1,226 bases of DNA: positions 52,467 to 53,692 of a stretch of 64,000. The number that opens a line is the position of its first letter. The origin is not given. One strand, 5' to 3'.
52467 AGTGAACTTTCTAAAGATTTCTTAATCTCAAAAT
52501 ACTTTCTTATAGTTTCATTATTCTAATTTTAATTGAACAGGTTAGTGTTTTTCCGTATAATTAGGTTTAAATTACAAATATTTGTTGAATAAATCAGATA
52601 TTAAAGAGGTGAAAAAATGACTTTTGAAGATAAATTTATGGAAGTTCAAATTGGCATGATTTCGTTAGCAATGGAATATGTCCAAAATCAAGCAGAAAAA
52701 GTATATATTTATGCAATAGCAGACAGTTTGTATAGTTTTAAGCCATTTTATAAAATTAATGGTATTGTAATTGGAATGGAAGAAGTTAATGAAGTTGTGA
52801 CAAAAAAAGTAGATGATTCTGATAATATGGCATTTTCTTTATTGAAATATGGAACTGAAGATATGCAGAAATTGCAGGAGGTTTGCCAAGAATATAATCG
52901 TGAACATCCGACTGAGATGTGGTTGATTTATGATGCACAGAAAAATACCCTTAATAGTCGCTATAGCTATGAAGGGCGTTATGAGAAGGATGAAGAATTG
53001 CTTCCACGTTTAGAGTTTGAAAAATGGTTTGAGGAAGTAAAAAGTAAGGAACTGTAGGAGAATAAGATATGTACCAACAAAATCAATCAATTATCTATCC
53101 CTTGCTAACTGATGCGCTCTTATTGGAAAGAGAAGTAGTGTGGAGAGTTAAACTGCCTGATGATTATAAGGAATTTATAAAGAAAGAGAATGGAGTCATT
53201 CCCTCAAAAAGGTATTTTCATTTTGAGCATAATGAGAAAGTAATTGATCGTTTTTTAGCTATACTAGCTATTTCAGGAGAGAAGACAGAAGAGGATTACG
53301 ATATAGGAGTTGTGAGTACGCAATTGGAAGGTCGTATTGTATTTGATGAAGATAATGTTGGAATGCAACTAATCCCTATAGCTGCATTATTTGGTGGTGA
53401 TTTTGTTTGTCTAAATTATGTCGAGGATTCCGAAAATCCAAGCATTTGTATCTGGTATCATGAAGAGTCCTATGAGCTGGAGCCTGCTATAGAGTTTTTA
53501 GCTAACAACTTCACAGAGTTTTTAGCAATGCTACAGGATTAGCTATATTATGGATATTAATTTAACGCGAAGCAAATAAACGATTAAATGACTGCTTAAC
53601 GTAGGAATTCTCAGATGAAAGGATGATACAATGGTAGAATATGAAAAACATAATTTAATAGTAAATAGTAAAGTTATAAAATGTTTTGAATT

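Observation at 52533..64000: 11.5-kb island of polymorphic-toxin immunity genes directly downstream of rplM-rpsI, with no intact toxin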

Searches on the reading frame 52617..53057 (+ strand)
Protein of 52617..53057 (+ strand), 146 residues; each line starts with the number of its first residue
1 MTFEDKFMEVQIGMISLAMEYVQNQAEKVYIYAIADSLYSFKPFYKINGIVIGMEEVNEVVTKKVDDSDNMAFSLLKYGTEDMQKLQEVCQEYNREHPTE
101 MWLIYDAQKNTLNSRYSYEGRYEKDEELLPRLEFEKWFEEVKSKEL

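Call 3: search_protein_families(library=pfam, max_evalue=0.01, proteins=[window:52617-53057:+])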
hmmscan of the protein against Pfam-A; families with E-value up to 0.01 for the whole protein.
window:52617-53057:+ (146 aa): 0 families

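Call 15: search_protein_families(library=ncbifam, max_evalue=0.01, proteins=[window:52617-53057:+])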
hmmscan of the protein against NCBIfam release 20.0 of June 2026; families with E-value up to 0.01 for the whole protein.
window:52617-53057:+ (146 aa): 0 families

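Call 17: find_homologous_proteins(query=window:52617-53057:+, max_evalue=0.001)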
Query window:52617-53057:+ (146 aa): 282 proteins with E <= 0.001 among 288 candidates; the best 120 are listed.
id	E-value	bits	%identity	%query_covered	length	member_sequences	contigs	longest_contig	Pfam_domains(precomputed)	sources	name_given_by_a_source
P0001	2.2e-84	298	94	99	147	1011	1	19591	-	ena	-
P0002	4.9e-84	297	94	99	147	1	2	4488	-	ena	-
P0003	9.7e-84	296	92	99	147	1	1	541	-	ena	-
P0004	1.2e-83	296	92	100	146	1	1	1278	-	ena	-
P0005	1.3e-83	296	93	99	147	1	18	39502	-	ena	-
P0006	2.0e-83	295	94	99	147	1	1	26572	-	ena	-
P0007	2.0e-83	295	92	100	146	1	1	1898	-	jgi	jgi:hypothetical protein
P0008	7.4e-83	293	92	100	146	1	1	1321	-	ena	-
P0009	8.8e-83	293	90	100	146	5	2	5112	-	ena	-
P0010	2.3e-82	292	93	99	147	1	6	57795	-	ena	-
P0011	9.6e-81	286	90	99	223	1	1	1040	-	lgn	-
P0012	5.4e-80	284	88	100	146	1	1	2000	-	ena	-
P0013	7.4e-79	280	86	100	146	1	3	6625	-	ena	-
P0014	1.2e-78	280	86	100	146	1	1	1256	-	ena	-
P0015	1.0e-77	277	86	99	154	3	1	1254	-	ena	-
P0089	9.1e-63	228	72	99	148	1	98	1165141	-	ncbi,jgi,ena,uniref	ncbi:hypothetical protein [Streptococcus peroris]|uniref:hypothetical protein n=1 Tax=Streptococcus 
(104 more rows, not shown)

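Call 25: search_protein_representatives(protein=window:52617-53057:+)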
Query: 146 residues. Proteins with E-value up to 0.001 (for the whole library): 412; up to 1e-10: 164; up to 1e-30: 9. The best 150 are listed.
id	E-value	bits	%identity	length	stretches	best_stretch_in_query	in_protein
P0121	6.2e-58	210.8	69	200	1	2-144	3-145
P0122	1.6e-47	177.1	61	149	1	1-146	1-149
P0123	7.3e-45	168.5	58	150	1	2-145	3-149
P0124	2.4e-40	153.8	67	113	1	8-118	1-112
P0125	8.6e-35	135.9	47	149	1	2-146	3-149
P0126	1.5e-32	128.6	46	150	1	2-144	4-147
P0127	4.1e-32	127.2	46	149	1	2-144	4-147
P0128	6.0e-32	126.6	32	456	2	2-140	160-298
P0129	2.4e-31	124.7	54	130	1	2-112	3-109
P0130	1.9e-28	115.3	88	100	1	88-146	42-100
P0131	8.4e-28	113.2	64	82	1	58-138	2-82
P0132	2.3e-27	111.8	38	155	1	1-142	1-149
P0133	3.0e-27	111.5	87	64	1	1-63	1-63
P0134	9.6e-26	106.6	66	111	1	75-144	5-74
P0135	4.1e-25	104.5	71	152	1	2-76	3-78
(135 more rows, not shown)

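Call 27: search_protein_families(library=pfam, alignment_id=A1, max_evalue=0.01)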
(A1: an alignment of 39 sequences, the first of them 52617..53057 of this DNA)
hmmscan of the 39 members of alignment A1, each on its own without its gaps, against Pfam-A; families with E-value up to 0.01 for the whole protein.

A. member 1, window:52617-53057:+ (146 aa): 0 families

B. families by the number of members that match (of 39 scanned): 6 families
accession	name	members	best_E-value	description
PF04634.17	YezG-like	4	4.4e-07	Immunity protein YezG-like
PF23870.1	DUF7225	1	0.0023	Domain of unknown function (DUF7225)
PF08683.16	CAMSAP_CKK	1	0.0028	Microtubule-binding calmodulin-regulated spectrin-associated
PF23247.1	LRR_RPS2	1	0.0029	Plant disease resistance protein RPS2-like, leucine-rich repeats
PF11574.13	Rpf1_C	1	0.0034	Resuscitation-promoting factor Rpf1, C-terminal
PF22314.2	NPC1_MLD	1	0.0056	NPC1, middle luminal domain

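Call 28: search_solved_structures(query=A1, max_evalue=1)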
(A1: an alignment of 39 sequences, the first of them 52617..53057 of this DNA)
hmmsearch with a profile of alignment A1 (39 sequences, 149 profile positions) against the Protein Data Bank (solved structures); distinct sequences matched with E-value up to 1: 5.
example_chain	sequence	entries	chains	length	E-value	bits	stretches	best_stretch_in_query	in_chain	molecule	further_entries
3ppn_A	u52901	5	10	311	0.014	18.6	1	20-123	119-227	Glycine betaine/carnitine/choline-binding protein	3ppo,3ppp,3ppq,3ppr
9ktq_A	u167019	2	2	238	0.014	18.6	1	90-141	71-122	Xyloglucan-specific endo-beta-1,4-glucanase 1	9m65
7drb_A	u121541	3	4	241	0.015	18.6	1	90-141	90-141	Cell 12A endoglucanase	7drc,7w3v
8vdl_C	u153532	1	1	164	0.022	18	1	41-98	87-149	HB3VAR03 CIDRa1.4 domain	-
1ci0_A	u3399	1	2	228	0.92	12.8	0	118-146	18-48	PROTEIN (PNP OXIDASE)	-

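Call 30: find_homologous_proteins(query=A1, max_evalue=0.001)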
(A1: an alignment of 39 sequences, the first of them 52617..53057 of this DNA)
Query A1 (39 sequences) (146 aa, profile of the alignment): 539 proteins with E <= 0.001 among 1080 candidates; the best 120 are listed.
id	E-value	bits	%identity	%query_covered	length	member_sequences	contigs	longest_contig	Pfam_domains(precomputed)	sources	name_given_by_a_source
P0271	3.5e-55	204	41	99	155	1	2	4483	-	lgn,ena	-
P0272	5.1e-55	204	35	97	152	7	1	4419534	-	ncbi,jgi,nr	ncbi:DUF600 domain-containing protein [Bacillus sp. A301a_S52]|jgi:hypothetical protein|nr:DUF600 do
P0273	2.0e-54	202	38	99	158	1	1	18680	-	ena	-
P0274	3.8e-54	201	39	97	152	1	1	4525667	-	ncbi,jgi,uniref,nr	ncbi:DUF600 domain-containing protein [Salipaludibacillus sp. LMS25]|jgi:hypothetical protein|uniref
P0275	4.3e-54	201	43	97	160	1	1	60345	-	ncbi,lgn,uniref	ncbi:DUF600 domain-containing protein [Pseudogracilibacillus sp. SO30301A]|uniref:DUF600 domain-cont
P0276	2.3e-53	198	39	99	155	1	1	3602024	-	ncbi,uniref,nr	ncbi:DUF600 domain-containing protein [Bacillus carboniphilus]|uniref:DUF600 domain-containing prote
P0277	3.6e-53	198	36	97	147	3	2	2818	-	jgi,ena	-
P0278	4.0e-53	197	39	97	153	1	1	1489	-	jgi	jgi:uncharacterized protein related to proFAR isomerase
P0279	4.1e-53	197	41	97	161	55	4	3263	-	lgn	-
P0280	5.6e-53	197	42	96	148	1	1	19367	-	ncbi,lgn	-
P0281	6.4e-53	197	37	99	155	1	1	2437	-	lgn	-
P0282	6.4e-53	197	36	97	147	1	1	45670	-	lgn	-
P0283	1.1e-52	196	38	97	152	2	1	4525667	-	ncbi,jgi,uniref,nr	ncbi:DUF600 domain-containing protein [Salipaludibacillus sp. LMS25]|jgi:hypothetical protein|uniref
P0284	1.2e-52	196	39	97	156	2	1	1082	-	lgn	-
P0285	1.6e-52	195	40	97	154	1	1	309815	-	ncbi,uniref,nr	ncbi:hypothetical protein NCCP2222_26000 [Sporosarcina sp. NCCP-2222]|uniref:DUF600 domain-containin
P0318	4.4e-51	191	37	99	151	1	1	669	PF04634.18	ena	-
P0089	2.7e-50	188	72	99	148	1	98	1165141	-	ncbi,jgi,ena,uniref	ncbi:hypothetical protein [Streptococcus peroris]|uniref:hypothetical protein n=1 Tax=Streptococcus 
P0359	3.3e-50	188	35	96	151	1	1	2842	PF04634.18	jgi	jgi:hypothetical protein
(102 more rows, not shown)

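Call 31: find_encoding_contigs(protein=P0274, flank=8000, max_places=2)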
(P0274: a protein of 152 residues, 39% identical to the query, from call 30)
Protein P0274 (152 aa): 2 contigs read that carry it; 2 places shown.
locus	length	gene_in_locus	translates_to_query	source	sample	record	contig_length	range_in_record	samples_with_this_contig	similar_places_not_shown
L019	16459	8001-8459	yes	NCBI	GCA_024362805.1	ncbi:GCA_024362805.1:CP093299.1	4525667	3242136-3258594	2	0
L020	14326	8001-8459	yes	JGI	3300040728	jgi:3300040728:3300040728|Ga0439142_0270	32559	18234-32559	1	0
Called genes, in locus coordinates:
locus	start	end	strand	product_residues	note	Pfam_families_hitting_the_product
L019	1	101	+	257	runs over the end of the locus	-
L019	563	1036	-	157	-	-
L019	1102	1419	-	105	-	PF10087:DUF2325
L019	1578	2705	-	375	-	PF01594:AI-2E_transport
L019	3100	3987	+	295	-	PF00781:DAGK_cat, PF19279:YegS_C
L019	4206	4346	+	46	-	PF18919:DUF5670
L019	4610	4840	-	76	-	-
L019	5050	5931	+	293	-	PF04439:Adenyl_transf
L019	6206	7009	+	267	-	PF14449:PT-TG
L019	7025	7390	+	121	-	PF24722:DUF7674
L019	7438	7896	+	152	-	-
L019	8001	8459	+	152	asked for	-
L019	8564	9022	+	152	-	-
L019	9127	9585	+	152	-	-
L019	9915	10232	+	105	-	PF14449:PT-TG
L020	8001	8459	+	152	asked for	-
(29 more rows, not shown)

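Call 32: find_encoding_contigs(protein=P0089, flank=10000, max_places=4)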
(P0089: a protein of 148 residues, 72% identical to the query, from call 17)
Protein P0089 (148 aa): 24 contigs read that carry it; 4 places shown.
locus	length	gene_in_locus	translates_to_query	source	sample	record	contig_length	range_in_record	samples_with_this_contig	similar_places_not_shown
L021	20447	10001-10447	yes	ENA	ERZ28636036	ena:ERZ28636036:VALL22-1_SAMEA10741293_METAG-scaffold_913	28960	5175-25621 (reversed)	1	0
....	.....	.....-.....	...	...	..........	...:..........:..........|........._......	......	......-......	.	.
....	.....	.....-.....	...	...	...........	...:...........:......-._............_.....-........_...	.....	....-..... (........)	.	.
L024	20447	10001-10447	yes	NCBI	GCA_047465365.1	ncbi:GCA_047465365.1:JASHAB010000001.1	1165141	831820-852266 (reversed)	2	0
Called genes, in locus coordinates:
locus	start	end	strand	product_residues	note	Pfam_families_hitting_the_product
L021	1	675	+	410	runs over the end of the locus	PF07719:TPR_2 (faint), PF13176:TPR_7 (faint), PF13424:TPR_12 (faint), PF13428:TPR_14 (faint), PF13432:TPR_16 (faint), PF14559:TPR_19 (faint), PF00515:TPR_1 (weak), PF13181:TPR_8 (weak), +7 more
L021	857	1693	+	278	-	PF02645:DegV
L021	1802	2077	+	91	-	PF00216:Bac_DNA_binding, PF18291:HU-HIG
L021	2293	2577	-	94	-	PF01197:Ribosomal_L31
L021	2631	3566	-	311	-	PF01368:DHH, PF02272:DHHA1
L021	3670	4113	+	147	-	PF12724:Flavodoxin_5 (faint), PF00258:Flavodoxin_1, PF07972:Flavodoxin_NdrI (weak)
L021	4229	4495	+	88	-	PF01817:CM_2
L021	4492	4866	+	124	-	PF02537:CRCB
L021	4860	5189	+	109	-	PF02537:CRCB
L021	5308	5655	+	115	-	PF01245:Ribosomal_L19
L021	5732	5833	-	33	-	-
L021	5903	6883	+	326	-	-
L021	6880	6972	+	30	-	-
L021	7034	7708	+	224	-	-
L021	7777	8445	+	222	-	-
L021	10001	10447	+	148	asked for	-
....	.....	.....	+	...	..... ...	-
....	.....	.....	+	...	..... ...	-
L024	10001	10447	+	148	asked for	-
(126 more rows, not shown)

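Call 60: predict_structure(alignment_id=A2)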
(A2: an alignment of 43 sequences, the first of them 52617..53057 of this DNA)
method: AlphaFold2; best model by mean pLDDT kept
length: 146 residues; sequences in the alignment: 43
mean_pLDDT: 93.8   pTM: 0.89
mean pLDDT of the five models: 93.8, 93.6, 92.8, 89.7, 88.6
residues with pLDDT >= 90: 123; 70-90: 22; 50-70: 1; < 50: 0
segments of 3 or more residues with pLDDT < 50: none
pLDDT, mean of each block of 10 residues (from residue 1): 95 97 97 89 97 95 93 94 95 95 98 94 85 95 85
secondary structure, 60 per line:
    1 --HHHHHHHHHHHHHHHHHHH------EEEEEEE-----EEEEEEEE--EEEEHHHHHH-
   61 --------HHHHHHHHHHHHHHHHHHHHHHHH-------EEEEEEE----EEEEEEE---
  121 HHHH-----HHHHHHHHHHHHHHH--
elements in order: H3-21 E28-34 E40-47 E50-53 H54-59 H69-92 E100-106 E111-117 H121-124 H130-144

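Call 63: fold_search(model_id=the predicted structure, library=pdb)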
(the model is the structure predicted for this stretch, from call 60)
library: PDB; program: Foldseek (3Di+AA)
matches with E <= 10: 513; with E <= 0.001: 6
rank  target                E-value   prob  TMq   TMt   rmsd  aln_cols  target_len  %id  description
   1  8guo_A                3.4e-07  1.00  0.65  0.59   8.4       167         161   20  Crystal structure of the nuclease domain of EsaD in complex with EsaG from Staphylococcus aureus (released 2022-11-09)
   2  8gup_A                1.2e-06  1.00  0.68  0.63   8.0       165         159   18  Crystal structure of EsaG from Staphylococcus aureus (released 2022-11-09)
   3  2ia1_B                2.1e-05  1.00  0.60  0.53   8.1       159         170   13  Crystal structure of protein BH3703 from Bacillus halodurans, Pfam DUF600 (released 2006-10-03)
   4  3i0t_B                3.3e-05  1.00  0.59  0.52   7.5       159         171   12  Sulfur-SAD at long wavelength: Structure of BH3703 from Bacillus halodurans (released 2009-07-14)
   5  3i0t_A                7.0e-05  1.00  0.60  0.52   3.5       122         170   13  Sulfur-SAD at long wavelength: Structure of BH3703 from Bacillus halodurans (released 2009-07-14)
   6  2ia1_A                1.5e-04  1.00  0.60  0.53   8.7       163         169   13  Crystal structure of protein BH3703 from Bacillus halodurans, Pfam DUF600 (released 2006-10-03)
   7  9vvn                  3.8e-02  0.41  0.26  0.24   8.2       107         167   14  Crystal structure of computationally designed protein VTP-4 (released 2025-08-13)
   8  8fs4_G                4.6e-02  0.10  0.20  0.12  15.6       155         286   10  Structure of S. cerevisiae Rad24-RFC loading the 9-1-1 clamp onto a 10-nt gapped DNA in step 2 (open 9-1-1 ring and fl (released 2023-06-14)
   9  4mng_A                4.9e-02  0.44  0.31  0.19   8.4       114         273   11  Structure of the DP10.7 TCR with CD1d-sulfatide (released 2013-12-18)
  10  7stb_F                8.7e-02  0.11  0.19  0.11  14.5       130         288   12  Closed state of Rad24-RFC:9-1-1 bound to a 5' ss/dsDNA junction (released 2022-03-23)
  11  8fs3_G                8.7e-02  0.09  0.20  0.12  16.6       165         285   13  Structure of S. cerevisiae Rad24-RFC loading the 9-1-1 clamp onto a 10-nt gapped DNA in step 1 (open 9-1-1 and shoulde (released 2023-06-14)
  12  8sos_A                9.8e-02  0.33  0.30  0.18   8.4       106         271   12  Human CD1d presenting sphingomyelin C24:1 in complex with VHH nanobody 1D17 (released 2023-12-13)
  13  8fs5_G                1.0e-01  0.09  0.20  0.12  16.8       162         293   10  Structure of S. cerevisiae Rad24-RFC loading the 9-1-1 clamp onto a 10-nt gapped DNA in step 3 (open 9-1-1 and stably  (released 2023-06-14)
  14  6v7z_A                1.3e-01  0.44  0.34  0.20   7.9       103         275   11  Human CD1d presenting alpha-Galactosylceramide in complex with VHH nanobody 1D22 (released 2020-09-16)
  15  8ye4_C                1.4e-01  0.38  0.33  0.23   7.6       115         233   10  The complex of TCR NYN-I and HLA-A24 bound to SARS-CoV-2 Spike448-456 peptide NYNYLYRLF (released 2024-08-21)
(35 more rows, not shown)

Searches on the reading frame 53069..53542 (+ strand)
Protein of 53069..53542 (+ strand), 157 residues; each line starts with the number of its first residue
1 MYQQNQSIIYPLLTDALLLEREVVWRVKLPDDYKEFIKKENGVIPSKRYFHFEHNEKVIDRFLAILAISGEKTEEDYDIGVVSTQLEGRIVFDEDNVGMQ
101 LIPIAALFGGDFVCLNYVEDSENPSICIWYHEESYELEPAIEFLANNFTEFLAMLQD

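Call 3: search_protein_families(library=pfam, max_evalue=0.01, proteins=[window:53069-53542:+])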
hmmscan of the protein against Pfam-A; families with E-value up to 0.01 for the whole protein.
window:53069-53542:+ (157 aa): 3 families
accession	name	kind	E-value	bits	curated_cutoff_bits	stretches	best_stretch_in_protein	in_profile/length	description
PF14568.11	SUKH_6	-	3.7e-22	79.5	27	1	22-152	8-119/119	SMI1-KNR4 cell-wall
PF09346.15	SMI1_KNR4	-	6.1e-17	62.8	25.4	1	14-153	3-124/125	SMI1 / KNR4 family (SUKH-1)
PF14567.11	SUKH_5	-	4.5e-07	30.2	27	0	96-152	87-137/142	SMI1-KNR4 cell-wall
